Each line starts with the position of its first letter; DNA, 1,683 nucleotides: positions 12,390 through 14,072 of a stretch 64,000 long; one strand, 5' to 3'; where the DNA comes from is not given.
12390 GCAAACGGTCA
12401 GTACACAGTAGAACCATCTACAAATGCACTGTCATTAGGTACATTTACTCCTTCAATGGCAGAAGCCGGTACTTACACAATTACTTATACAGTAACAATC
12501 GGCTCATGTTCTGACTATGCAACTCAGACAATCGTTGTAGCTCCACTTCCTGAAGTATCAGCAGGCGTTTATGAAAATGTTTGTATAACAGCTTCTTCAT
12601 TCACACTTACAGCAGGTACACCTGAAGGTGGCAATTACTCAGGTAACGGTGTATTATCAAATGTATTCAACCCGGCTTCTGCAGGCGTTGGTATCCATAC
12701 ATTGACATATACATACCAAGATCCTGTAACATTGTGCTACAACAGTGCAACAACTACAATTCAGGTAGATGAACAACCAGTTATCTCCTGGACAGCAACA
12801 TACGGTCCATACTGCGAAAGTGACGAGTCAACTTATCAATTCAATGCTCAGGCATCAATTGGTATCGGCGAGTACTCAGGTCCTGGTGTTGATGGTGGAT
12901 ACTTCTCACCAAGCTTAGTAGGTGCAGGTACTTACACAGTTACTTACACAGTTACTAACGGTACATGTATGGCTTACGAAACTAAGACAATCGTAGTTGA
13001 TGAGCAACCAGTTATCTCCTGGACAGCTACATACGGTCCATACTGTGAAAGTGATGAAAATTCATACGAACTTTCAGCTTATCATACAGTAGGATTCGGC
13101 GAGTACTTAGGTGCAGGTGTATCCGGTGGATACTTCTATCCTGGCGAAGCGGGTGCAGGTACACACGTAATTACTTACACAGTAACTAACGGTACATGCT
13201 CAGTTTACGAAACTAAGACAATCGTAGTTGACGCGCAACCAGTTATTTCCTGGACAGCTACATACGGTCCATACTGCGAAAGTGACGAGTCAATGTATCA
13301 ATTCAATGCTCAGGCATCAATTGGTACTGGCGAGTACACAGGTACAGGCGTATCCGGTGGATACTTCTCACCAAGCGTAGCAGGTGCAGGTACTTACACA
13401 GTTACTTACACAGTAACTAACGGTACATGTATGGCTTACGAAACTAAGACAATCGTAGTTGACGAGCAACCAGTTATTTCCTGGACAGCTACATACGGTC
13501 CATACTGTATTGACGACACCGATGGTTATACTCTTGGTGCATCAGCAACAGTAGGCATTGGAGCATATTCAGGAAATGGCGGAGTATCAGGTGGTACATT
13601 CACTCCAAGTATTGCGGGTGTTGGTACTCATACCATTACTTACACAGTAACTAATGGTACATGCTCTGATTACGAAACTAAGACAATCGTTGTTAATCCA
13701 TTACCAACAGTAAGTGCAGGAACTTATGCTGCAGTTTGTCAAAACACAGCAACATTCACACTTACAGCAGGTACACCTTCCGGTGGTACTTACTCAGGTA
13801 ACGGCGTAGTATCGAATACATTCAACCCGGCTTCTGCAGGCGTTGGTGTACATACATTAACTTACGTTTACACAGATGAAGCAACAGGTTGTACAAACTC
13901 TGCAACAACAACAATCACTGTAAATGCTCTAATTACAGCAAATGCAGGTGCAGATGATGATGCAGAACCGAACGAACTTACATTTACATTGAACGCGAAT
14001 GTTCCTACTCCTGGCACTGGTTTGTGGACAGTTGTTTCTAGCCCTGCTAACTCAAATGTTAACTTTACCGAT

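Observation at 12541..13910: Nested near-identical DNA repeats (A - 4xB - A') inside the adhesin gene: a built-in length-variation cassette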

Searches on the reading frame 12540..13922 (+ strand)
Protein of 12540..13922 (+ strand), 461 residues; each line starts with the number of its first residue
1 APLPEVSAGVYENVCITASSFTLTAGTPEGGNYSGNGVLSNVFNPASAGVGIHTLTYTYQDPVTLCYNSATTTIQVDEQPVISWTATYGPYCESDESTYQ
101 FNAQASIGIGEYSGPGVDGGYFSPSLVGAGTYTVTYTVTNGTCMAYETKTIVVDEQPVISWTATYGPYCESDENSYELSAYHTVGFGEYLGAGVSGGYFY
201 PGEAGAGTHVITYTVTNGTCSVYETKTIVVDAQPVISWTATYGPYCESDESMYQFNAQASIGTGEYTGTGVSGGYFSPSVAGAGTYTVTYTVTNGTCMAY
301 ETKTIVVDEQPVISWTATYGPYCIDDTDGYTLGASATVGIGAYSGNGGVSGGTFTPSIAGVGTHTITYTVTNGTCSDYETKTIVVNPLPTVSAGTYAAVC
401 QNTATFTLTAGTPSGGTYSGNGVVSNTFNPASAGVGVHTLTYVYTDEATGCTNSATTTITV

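Call 9: search_protein_families(library=pfam, proteins=[window:12540-13922:+], max_evalue=10)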
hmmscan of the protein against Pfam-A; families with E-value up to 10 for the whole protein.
window:12540-13922:+ (461 aa): 13 families
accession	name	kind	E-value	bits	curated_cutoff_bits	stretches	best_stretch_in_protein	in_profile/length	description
PF13164.11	Diedel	-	4.2e-05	24.4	21.3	1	364-403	6-38/76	Diedel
PF04620.18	FlaA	-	0.0036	17.4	25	2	403-445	92-135/230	Flagellar filament outer layer protein Flaa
PF24833.1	Rhabdo_glycop_CD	-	0.0068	16.9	27.2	1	275-310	54-86/124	Rhabdovirus spike glycoprotein G central domain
PF08379.15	Bact_transglu_N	-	0.0089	17.2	27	1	53-92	5-45/80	Bacterial transglutaminase-like N-terminal region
PF25139.2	LysM14_C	-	0.017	16.1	27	0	204-232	63-91/121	Secreted LysM effector LysM14, C-terminal domain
PF16403.11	Bact_surface_Ig-like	-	0.057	13.9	27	2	282-296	45-59/71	Bacterial surface protein, Ig-like domain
PF23658.1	PDZ_CPAF_rel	-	0.13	12.7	27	0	349-386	80-117/120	CPAF-like PDZ domain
PF00031.27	Cystatin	-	0.27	12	22.2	0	280-302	46-66/92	Cystatin domain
PF21949.1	NoBody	-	0.33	11.8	27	0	14-53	27-62/68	Negative regulator of P-body association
PF02494.22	HYR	-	0.52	11.1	21.7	2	412-461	31-81/81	HYR domain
PF17963.7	Big_9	-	4.5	8.7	23.6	1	404-460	33-89/89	Bacterial Ig domain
PF14783.12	BBS2_Mid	-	6.7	7.3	27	0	211-227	53-69/108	Ciliary BBSome complex subunit 2, middle region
PF04234.18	CopC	-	7.9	8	23.3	0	281-293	65-77/92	CopC domain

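Call 65: find_homologous_proteins(query=window:12540-13922:+, max_evalue=1e-30)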
Query window:12540-13922:+ (461 aa): 120 proteins with E <= 1e-30 among 8000 candidates.
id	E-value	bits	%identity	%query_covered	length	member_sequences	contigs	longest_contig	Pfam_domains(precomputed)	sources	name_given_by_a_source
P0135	2.2e-139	483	45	100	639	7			PF23237.2,PF17963.8,PF02494.23,PF16403.12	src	-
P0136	3.8e-131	456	41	95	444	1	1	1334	PF17966.8,PF21614.3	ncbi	ncbi:unnamed protein product, partial [Discosporangium mesarthrocarpum]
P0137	3.0e-112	394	38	100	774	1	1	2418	-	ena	-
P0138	1.1e-103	366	41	95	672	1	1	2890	PF13585.13,PF02494.23,PF16403.12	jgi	jgi:gliding motility-associated-like protein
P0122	4.4e-100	354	61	68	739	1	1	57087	PF18962.8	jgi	jgi:hypothetical protein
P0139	5.6e-97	344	44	100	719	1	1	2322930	PF02494.23,PF07523.19,PF16403.12,PF08329.17,PF11575.14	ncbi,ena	-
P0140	8.5e-97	343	41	100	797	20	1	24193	PF19408.6,PF18962.8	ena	-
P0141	9.9e-94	333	35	94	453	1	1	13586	-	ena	-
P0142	6.4e-84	301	41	94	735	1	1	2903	PF09603.16,PF23237.2,PF19408.6,PF17963.8,PF02494.23,PF16403.12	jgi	jgi:uncharacterized protein (TIGR02145 family)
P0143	1.2e-83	300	40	71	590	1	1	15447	PF17963.8,PF18962.8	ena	-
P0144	3.3e-83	298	36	86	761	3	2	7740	PF18962.8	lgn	-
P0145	1.4e-81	293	34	100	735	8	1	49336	PF18962.8,PF16403.12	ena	-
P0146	1.1e-80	290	35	97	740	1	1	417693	PF16403.12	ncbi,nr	ncbi:MAG: hypothetical protein U5K27_04785 [Desulfotignum sp.]|nr:hypothetical protein [Desulfotignu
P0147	2.3e-80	289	36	93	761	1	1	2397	PF17963.8,PF17892.8,PF02494.23,PF16403.12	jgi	jgi:hypothetical protein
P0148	6.1e-80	287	38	89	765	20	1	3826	PF18962.8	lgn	-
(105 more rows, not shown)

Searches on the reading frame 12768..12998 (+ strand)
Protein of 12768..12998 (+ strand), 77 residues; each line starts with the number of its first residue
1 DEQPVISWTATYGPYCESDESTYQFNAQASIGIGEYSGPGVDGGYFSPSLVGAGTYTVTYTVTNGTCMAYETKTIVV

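Call 9: search_protein_families(library=pfam, proteins=[window:12768-12998:+], max_evalue=10)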
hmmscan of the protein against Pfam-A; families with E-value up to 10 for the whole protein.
window:12768-12998:+ (77 aa): 1 family
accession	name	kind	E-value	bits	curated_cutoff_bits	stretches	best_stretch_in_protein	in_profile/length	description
PF14686.12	fn3_3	-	0.39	11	24.4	1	21-76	23-66/75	Polysaccharide lyase family 4, domain II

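Call 38: search_solved_structures(query=A4, max_evalue=1)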
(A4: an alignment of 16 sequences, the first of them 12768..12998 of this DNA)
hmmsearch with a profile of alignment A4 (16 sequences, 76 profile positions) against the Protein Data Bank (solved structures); distinct sequences matched with E-value up to 1: 3.
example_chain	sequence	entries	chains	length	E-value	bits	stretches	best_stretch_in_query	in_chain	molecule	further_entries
7b5h_AA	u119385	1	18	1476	1.8e-12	50.2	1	5-73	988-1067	All3314 protein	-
2kpn_A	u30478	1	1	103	0.032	17.4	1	49-76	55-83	Bacillolysin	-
2pzh_A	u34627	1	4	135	0.054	16.6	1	4-51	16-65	Hypothetical protein HP_0496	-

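Call 39: search_protein_families(library=pfam, alignment_id=A4, max_evalue=1)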
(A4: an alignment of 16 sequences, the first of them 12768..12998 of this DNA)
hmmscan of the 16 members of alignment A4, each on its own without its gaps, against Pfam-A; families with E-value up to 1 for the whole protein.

A. member 1, window:12768-12998:+ (77 aa): 1 family
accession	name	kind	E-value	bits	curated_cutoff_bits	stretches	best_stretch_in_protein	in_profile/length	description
PF14686.12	fn3_3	-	0.39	11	24.4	0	21-76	23-66/75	Polysaccharide lyase family 4, domain II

B. families by the number of members that match (of 16 scanned): 9 families
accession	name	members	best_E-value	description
PF17963.7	Big_9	4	0.001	Bacterial Ig domain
PF16403.11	Bact_surface_Ig-like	4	0.0084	Bacterial surface protein, Ig-like domain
PF04620.18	FlaA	2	0.098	Flagellar filament outer layer protein Flaa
PF17892.7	Cadherin_5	2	0.12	Cadherin-like domain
PF02494.22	HYR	1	0.0046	HYR domain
PF16640.11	Big_3_5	1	0.017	Bacterial Ig-like domain (group 3)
PF08379.15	Bact_transglu_N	1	0.043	Bacterial transglutaminase-like N-terminal region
PF04234.18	CopC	1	0.11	CopC domain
PF14686.12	fn3_3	1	0.39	Polysaccharide lyase family 4, domain II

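Call 41: find_related_loci(query=A5, collection=genome_contigs, flank=10000)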
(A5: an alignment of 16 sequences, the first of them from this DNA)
Query A5 (77 aa) in genome_contigs; peptide patterns used: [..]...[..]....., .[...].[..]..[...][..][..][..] (x = any residue, [..] = any of these).
71 stretches matched a pattern; 26 encode a relative of the query (tblastn E <= 1e-3); 26 distinct loci.
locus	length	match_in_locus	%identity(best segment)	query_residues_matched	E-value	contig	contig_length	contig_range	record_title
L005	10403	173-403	54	1-77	2e-22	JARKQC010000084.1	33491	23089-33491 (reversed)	MAG: Bacteroidota bacterium isolate Reactor_maxbin.046 k141_752124, whole genome shotgun sequence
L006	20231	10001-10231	51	1-77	7e-21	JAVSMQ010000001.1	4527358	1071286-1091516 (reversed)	MAG: Candidatus Kapaibacterium sp. isolate NRBC_bin_5 Kapabacteria_MAG, whole genome shotgun sequence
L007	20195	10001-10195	43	13-77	4e-11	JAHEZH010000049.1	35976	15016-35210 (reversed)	MAG: Flammeovirgaceae bacterium isolate nzgw147 NODE_801_length_35977_cov_3.777527, whole genome shotgun sequence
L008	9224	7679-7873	49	13-77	5e-11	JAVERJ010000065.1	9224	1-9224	MAG: Candidatus Carbobacillus sp. isolate BF1_13 scaffold_10939_c1_biofilm_2017, whole genome shotgun sequence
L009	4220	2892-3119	41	1-77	5e-11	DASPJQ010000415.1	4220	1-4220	MAG TPA_asm: Flavobacteriales bacterium isolate SMAG_U12014 k141_1684999, whole genome shotgun sequence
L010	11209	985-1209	39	1-77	6e-11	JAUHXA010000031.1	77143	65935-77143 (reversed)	MAG: Bacteroidia bacterium isolate 2_bin.42 NODE_347_length_77143_cov_55.854147, whole genome shotgun sequence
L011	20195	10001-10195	44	13-77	1e-10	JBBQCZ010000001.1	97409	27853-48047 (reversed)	MAG: Bacteroidales bacterium isolate Co_metawrap_1202 Cmw_1202_k141_16913281_length_97409_cov_11.9558, whole genome shot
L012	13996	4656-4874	39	3-77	1e-10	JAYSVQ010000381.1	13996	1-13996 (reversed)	MAG: Bacteroidota bacterium isolate GFS_12825 GFS_12825_380, whole genome shotgun sequence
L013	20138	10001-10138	52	34-77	7e-10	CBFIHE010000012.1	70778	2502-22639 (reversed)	MAG: Salibacteraceae bacterium isolate Co_bin_792_permissive genome assembly, contig: Co_bin_792_permissive_c12, whole g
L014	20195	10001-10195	38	13-77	8e-10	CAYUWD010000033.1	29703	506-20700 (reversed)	MAG TPA_asm: uncultured Bacteroidales bacterium isolate binchicken_co42_463 genome assembly, contig: NODE_1587_length_29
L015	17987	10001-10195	49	13-77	5e-11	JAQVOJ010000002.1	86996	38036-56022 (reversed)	MAG: Bacteroidales bacterium isolate STF1_178 NODE_423_length_86996_cov_13.114172_Sandtown_F1, whole genome shotgun sequ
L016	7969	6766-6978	35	4-77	2e-9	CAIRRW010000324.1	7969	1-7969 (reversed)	MAG: uncultured Bacteroidetes bacterium isolate MJ-time_bin-7887 genome assembly, contig: bin-7887:324/551, whole genome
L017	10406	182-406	38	1-77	6e-9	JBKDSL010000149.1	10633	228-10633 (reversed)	MAG: Bacteroidota bacterium isolate samp_4337_VAMB_125 samp_4337_595233, whole genome shotgun sequence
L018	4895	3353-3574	35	3-77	5e-9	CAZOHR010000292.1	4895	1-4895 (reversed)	MAG TPA_asm: uncultured Bacteroidales bacterium isolate SRP272421_co3_70 genome assembly, contig: NODE_64925_length_4895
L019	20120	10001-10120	60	41-77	6e-8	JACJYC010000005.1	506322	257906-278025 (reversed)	MAG: Lewinellaceae bacterium isolate HK-STAS-BACT-28 HK-STAS-BACT-28_5, whole genome shotgun sequence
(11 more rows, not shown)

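Call 44: find_related_loci(query=A5, collection=metagenome_contigs, flank=10000)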
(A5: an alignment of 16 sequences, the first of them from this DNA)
Query A5 (77 aa) in metagenome_contigs; peptide patterns used: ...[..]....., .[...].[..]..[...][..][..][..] (x = any residue, [..] = any of these).
120 stretches matched a pattern; 16 encode a relative of the query (tblastn E <= 1e-3); 15 distinct loci.
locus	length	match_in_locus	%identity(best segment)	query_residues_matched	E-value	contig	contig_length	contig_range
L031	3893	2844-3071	41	1-77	3e-11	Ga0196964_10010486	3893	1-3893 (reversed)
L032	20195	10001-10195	41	13-77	6e-11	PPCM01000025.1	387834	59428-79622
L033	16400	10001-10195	49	13-77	3e-11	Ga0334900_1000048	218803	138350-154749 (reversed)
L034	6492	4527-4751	38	1-77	3e-9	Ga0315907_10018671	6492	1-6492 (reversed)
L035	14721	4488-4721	41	1-77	5e-9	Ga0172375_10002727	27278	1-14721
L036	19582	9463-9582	60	41-77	3e-8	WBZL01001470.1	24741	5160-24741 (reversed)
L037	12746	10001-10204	41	10-77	6e-8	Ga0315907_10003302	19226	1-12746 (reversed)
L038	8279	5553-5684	48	34-77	2e-7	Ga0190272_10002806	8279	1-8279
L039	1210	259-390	45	34-77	3e-7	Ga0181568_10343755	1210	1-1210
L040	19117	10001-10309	45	34-77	4e-7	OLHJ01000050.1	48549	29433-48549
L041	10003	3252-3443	36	1-72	7e-7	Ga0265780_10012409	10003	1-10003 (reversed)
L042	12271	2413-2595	46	16-77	7e-7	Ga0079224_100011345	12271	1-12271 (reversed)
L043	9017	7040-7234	32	13-77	7e-6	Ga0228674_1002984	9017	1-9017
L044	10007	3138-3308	37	19-77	2e-5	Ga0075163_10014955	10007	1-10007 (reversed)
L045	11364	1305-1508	42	9-77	5e-8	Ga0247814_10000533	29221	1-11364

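Call 46: predict_structure(alignment_id=A4)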
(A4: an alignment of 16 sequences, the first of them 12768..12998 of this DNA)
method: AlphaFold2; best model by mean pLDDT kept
length: 77 residues; sequences in the alignment: 16
mean_pLDDT: 90.6   pTM: 0.77
mean pLDDT of the five models: 90.6, 77.5, 73.4, 62.1, 60.0
residues with pLDDT >= 90: 50; 70-90: 27; 50-70: 0; < 50: 0
segments of 3 or more residues with pLDDT < 50: none
pLDDT, mean of each block of 10 residues (from residue 1): 89 82 91 92 92 93 93 92
secondary structure, 60 per line:
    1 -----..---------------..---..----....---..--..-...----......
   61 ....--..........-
elements in order: E34-37 E55-64 E67-76
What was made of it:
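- Each unit is predicted to be a complete Ig-like beta-sandwich with pLDDT 90.6 (call 46).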

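Call 52: fold_search(model_id=the predicted structure, library=pdb)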
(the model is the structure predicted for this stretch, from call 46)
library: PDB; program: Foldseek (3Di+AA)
matches with E <= 10: 385; with E <= 0.001: 0
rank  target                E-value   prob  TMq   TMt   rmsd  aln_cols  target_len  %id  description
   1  3j9f_9                1.1e-01  0.98  0.57  0.50   4.0        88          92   17  Poliovirus complexed with soluble, deglycosylated poliovirus receptor (Pvr) at 4 degrees C (released 2015-02-11)
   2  4fqp_A                1.3e-01  0.97  0.57  0.19   4.0        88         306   17  Crystal structure of human Nectin-like 5 full ectodomain (D1-D3) (released 2012-08-22)
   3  8zdm_2                1.6e-01  1.00  0.67  0.16   3.7        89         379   16  Cryo-EM structure of Mycobacteriophage Douge genome-free vertex (gp8) (released 2025-07-16)
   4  4nzj                  1.6e-01  0.97  0.59  0.13   3.5        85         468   16  Crystal structure of a putative alpha-galactosidase (BF1418) from Bacteroides fragilis NCTC 9343 at 1.57 A resolution (released 2013-12-25)
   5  4aqa_A                1.6e-01  0.95  0.58  0.28   3.8        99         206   17  CRYSTAL STRUCTURE OF DEAFNESS ASSOCIATED MUTANT MOUSE CADHERIN-23 EC1- 2D124G AND PROTOCADHERIN-15 EC1-2 FORM I (released 2012-11-07)
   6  8e51_B                1.6e-01  0.93  0.56  0.27   4.2       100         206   18  Crystal Structure of Iridescent Shark Catfish Cadherin-23 EC1-2 and Protocadherin-15 EC1-2 (released 2023-03-22)
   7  3mvs                  1.8e-01  0.93  0.56  0.26   4.7       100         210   17  Structure of the N-terminus of Cadherin 23 (released 2010-06-09)
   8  4aqe_A                1.8e-01  0.91  0.54  0.27   3.9       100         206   17  CRYSTAL STRUCTURE OF DEAFNESS ASSOCIATED MUTANT MOUSE CADHERIN-23 EC1- 2S70P AND PROTOCADHERIN-15 EC1-2 FORM I (released 2012-11-07)
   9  7scm_A                1.8e-01  0.89  0.52  0.25   5.3       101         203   17  Crystal Structure of Ancestral Amniote Cadherin-23 EC1-2 (released 2022-10-05)
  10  6arq_D                2.0e-01  0.87  0.52  0.18   4.7        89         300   16  Crystal structure of CD96 (D1) bound to CD155/necl-5 (D1-3) (released 2018-11-21)
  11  8f2o_n                2.2e-01  0.57  0.45  0.12   5.2        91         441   14  Phi-29 expanded, DNA-packaged fiberless prohead (released 2023-11-15)
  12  9fbo_A                2.3e-01  0.96  0.59  0.12   4.1        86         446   19  Deletion mutant of chitinase MmChi60 (released 2025-05-28)
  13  5xwt_D                2.6e-01  0.84  0.51  0.16   4.6        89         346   13  Crystal structure of PTPdelta Ig1-Fn1 in complex with SALM5 LRR-Ig (released 2018-06-06)
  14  6a77_A                2.8e-01  0.85  0.54  0.47   4.8        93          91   14  Crystal structure of the fifth immunoglobulin domain (Ig5) of human Robo1 in complex with the Fab fragment of murine m (released 2019-01-30)
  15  4xxw_C                3.0e-01  0.87  0.56  0.27   3.9       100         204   15  Crystal structure of mouse Cadherin-23 EC1-2 and Protocadherin-15 EC1-2 splice variant (released 2016-05-04)
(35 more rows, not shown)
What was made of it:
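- Foldseek matches are generic Ig, cadherin and PKD folds (call 52).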
